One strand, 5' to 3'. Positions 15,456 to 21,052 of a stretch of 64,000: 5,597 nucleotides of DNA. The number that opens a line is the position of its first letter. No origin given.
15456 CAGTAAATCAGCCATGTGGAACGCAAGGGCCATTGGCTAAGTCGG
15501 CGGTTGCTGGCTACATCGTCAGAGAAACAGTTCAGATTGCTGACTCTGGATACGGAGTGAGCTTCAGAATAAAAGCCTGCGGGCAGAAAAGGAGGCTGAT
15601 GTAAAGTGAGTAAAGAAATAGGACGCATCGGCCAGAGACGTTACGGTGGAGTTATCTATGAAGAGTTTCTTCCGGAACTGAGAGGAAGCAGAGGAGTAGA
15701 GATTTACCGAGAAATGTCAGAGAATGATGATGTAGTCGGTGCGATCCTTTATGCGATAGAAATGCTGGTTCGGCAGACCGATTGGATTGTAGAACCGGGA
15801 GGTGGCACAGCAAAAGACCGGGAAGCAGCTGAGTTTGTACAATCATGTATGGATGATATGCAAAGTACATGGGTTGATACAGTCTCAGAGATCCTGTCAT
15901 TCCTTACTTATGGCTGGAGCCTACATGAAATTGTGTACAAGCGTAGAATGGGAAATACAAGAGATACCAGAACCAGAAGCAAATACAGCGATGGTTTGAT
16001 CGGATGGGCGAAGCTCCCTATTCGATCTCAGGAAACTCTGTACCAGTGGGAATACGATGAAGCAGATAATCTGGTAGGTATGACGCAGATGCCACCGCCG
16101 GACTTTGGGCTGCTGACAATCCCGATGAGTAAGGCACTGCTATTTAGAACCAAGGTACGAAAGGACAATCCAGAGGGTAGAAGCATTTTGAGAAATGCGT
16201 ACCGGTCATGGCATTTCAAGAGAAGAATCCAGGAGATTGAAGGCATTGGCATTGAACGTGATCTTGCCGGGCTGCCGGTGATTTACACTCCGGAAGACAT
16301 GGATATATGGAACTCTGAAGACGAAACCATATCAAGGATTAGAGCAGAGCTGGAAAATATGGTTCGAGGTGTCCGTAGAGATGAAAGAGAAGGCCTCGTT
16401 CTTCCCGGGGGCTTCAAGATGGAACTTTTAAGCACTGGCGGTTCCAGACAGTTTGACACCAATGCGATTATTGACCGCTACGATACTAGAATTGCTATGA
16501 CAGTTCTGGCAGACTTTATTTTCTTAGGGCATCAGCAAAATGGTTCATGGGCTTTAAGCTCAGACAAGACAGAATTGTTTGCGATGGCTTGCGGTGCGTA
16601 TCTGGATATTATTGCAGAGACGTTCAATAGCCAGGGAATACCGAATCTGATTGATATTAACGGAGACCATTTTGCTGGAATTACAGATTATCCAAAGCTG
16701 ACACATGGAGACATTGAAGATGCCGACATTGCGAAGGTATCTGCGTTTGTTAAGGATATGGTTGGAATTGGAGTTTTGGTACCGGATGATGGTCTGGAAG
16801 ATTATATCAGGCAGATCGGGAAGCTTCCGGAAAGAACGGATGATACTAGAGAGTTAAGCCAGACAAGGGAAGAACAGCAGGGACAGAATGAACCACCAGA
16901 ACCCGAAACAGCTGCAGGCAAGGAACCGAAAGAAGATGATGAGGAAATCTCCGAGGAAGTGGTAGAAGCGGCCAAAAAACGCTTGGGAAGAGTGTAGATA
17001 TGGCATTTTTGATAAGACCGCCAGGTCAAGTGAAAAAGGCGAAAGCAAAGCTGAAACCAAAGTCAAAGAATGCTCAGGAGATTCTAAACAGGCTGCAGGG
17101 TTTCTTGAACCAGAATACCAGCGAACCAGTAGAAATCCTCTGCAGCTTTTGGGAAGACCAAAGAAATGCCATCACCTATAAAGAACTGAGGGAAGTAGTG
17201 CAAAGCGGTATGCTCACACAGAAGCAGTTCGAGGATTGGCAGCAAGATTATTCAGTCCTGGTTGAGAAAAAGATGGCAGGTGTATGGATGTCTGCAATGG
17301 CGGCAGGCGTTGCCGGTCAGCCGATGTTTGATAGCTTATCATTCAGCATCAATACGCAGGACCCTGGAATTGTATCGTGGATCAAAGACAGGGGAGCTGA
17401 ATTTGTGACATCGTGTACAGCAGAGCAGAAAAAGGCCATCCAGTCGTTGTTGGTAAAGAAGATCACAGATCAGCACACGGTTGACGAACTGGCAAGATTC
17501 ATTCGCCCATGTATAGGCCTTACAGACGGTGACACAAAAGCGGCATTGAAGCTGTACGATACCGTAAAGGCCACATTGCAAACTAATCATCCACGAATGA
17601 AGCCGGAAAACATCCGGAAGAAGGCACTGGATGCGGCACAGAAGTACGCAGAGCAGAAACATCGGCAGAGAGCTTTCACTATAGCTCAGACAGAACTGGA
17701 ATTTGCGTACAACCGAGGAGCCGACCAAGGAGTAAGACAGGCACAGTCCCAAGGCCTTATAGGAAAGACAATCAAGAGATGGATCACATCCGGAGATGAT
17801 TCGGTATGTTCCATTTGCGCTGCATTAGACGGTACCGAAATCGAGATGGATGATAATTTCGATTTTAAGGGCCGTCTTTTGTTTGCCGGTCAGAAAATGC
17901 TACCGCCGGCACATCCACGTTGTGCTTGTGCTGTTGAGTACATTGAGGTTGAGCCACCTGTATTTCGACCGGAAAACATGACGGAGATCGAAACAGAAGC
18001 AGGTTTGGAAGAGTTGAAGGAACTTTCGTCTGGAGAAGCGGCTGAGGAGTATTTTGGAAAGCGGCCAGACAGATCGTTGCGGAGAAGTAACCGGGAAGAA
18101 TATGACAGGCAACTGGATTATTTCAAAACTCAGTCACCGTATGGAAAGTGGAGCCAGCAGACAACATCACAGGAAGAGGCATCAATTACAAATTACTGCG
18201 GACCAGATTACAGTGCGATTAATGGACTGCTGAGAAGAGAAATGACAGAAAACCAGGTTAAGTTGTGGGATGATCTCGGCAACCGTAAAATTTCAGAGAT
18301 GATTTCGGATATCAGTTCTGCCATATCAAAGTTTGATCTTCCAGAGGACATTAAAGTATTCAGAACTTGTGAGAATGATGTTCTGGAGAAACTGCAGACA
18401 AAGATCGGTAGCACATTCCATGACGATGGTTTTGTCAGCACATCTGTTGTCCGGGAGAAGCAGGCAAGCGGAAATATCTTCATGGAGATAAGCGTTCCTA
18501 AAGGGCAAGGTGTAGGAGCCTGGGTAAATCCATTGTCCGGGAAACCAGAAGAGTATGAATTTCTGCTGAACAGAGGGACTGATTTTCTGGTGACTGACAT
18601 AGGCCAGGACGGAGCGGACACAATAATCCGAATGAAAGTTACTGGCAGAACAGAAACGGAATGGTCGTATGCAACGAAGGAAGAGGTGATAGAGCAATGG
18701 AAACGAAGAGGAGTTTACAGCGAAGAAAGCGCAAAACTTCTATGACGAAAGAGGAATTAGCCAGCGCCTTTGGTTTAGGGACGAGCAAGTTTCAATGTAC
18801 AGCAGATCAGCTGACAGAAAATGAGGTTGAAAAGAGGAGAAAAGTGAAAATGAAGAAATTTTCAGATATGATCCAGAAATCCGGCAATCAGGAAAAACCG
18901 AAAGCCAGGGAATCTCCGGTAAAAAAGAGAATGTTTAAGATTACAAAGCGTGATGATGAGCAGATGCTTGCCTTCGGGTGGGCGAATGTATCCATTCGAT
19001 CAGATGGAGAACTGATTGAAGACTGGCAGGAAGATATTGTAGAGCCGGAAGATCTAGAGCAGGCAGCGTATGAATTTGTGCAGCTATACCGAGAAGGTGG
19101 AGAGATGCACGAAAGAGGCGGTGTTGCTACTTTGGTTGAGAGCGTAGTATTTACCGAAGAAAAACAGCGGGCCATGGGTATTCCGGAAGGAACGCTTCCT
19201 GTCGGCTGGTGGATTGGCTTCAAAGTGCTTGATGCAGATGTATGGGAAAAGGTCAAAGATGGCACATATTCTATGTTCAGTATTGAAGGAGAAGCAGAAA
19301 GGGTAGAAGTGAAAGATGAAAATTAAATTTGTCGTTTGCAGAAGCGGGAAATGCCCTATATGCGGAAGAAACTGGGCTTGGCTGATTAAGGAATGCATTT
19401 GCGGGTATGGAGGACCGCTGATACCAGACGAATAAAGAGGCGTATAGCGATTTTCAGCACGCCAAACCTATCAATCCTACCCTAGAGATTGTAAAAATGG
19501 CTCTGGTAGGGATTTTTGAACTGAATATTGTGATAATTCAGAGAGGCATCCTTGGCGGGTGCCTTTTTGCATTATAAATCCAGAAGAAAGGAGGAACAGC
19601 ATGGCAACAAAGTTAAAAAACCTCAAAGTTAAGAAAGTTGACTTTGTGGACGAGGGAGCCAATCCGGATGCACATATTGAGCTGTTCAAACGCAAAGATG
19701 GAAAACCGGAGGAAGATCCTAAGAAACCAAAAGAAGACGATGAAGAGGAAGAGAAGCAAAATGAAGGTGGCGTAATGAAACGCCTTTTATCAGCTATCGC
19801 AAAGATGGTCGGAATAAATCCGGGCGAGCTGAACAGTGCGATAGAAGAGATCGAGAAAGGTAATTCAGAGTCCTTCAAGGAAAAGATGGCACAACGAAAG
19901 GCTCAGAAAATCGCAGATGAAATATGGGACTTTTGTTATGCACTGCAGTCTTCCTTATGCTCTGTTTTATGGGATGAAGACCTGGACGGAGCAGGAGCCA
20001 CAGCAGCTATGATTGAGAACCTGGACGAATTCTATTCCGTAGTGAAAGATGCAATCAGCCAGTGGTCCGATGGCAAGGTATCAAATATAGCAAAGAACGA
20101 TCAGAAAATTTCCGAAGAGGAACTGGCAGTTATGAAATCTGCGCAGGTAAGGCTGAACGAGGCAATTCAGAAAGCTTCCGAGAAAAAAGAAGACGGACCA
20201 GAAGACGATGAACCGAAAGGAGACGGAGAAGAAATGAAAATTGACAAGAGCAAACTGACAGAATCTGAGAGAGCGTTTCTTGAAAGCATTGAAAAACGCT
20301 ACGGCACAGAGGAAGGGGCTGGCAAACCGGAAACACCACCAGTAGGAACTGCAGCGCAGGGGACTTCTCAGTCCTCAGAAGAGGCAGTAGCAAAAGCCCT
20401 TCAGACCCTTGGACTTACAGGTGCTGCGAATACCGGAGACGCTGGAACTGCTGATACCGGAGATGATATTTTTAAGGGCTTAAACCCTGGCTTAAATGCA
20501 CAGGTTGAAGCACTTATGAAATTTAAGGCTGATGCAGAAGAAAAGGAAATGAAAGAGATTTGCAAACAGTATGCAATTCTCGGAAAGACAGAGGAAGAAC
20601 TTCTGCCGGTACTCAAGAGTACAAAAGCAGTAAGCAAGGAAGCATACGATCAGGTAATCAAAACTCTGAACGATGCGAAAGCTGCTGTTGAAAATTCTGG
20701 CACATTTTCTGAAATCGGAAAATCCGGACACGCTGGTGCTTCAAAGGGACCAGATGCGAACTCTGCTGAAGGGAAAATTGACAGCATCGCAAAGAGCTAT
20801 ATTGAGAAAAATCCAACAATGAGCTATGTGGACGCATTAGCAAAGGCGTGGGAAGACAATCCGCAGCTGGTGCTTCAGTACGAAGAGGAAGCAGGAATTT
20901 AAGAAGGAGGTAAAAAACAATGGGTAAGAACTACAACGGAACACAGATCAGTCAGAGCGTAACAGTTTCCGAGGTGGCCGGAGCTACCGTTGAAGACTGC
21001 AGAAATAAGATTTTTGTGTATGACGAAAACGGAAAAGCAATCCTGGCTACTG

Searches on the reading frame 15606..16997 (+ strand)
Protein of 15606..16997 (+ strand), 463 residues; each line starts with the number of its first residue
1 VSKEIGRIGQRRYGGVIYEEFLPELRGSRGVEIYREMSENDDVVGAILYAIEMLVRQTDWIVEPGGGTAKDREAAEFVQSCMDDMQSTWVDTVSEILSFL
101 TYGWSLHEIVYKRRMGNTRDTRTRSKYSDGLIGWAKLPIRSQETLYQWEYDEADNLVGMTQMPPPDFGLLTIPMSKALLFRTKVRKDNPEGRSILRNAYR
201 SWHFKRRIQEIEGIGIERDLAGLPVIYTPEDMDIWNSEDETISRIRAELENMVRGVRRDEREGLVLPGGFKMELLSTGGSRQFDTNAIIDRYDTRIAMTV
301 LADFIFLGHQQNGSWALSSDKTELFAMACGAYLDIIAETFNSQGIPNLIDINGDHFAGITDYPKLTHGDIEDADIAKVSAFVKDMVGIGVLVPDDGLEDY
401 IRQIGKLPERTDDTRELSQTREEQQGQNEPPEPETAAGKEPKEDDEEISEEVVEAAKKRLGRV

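Call 75: search_protein_families(library=phrogs, proteins=[window:15606-16997:+], max_evalue=0.00001)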
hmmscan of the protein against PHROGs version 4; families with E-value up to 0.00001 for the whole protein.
window:15606-16997:+ (463 aa): 2 families
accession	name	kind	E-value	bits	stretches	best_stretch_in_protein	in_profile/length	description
phrog_113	-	head and packaging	3.3e-99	334.6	1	3-452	35-467/1272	portal protein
phrog_30239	-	unknown function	5e-09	36.7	1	168-285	215-333/349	-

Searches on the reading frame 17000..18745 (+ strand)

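Call 75: search_protein_families(library=phrogs, proteins=[window:17000-18745:+], max_evalue=0.00001)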
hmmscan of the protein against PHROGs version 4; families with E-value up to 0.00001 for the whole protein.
window:17000-18745:+ (581 aa): 12 families
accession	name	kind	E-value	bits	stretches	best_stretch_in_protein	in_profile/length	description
phrog_28652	-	unknown function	1.8e-75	255.6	1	21-318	11-302/497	-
phrog_2468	-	head and packaging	7e-46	158.1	1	17-321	21-278/303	head morphogenesis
phrog_595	-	head and packaging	7.5e-27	95.8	1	216-546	213-510/513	head maturation protease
phrog_3517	-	head and packaging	8.9e-24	85.5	1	81-331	92-339/371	head morphogenesis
phrog_2662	-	head and packaging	3.1e-20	73.3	1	213-314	612-707/717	portal protein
phrog_3895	-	moron, auxiliary metabolic gene and host takeover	1.8e-18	68.3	1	379-545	133-330/340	ADP-ribosyltransferase exoenzyme toxin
phrog_24918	-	head and packaging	1.6e-10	41.9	1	189-317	127-243/250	head morphogenesis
phrog_16493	-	head and packaging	3.3e-10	40.3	1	131-323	110-289/535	head maturation protease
phrog_6577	-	unknown function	1.2e-09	38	1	141-359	113-276/1066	-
phrog_802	-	moron, auxiliary metabolic gene and host takeover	2.5e-09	37.4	1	383-483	412-504/674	Alt-like RNA polymerase ADP-ribosyltransferase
phrog_4728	-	head and packaging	3.8e-08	33.5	1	220-315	215-299/591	head morphogenesis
phrog_115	-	head and packaging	1.2e-07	32.3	1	222-405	239-407/665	minor head protein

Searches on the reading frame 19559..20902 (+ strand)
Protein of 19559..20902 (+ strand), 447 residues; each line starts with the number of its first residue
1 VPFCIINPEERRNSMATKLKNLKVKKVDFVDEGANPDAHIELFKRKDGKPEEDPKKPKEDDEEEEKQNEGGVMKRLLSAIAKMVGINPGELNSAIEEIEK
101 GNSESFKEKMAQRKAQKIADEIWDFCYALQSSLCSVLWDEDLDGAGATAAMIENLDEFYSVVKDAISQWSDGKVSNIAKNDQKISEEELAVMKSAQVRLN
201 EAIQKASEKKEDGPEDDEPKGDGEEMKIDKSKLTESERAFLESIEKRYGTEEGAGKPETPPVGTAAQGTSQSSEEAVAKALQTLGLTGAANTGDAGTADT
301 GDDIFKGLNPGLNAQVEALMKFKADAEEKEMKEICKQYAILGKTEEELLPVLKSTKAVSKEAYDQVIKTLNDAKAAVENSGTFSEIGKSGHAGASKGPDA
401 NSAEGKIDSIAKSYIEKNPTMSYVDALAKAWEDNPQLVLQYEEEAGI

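Call 75: search_protein_families(library=phrogs, proteins=[window:19559-20902:+], max_evalue=0.00001)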
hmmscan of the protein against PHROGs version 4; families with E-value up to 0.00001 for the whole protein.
window:19559-20902:+ (447 aa): 1 family
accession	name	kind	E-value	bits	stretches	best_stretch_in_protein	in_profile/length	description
phrog_17741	-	unknown function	8.2e-100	335.9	1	16-445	2-397/397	-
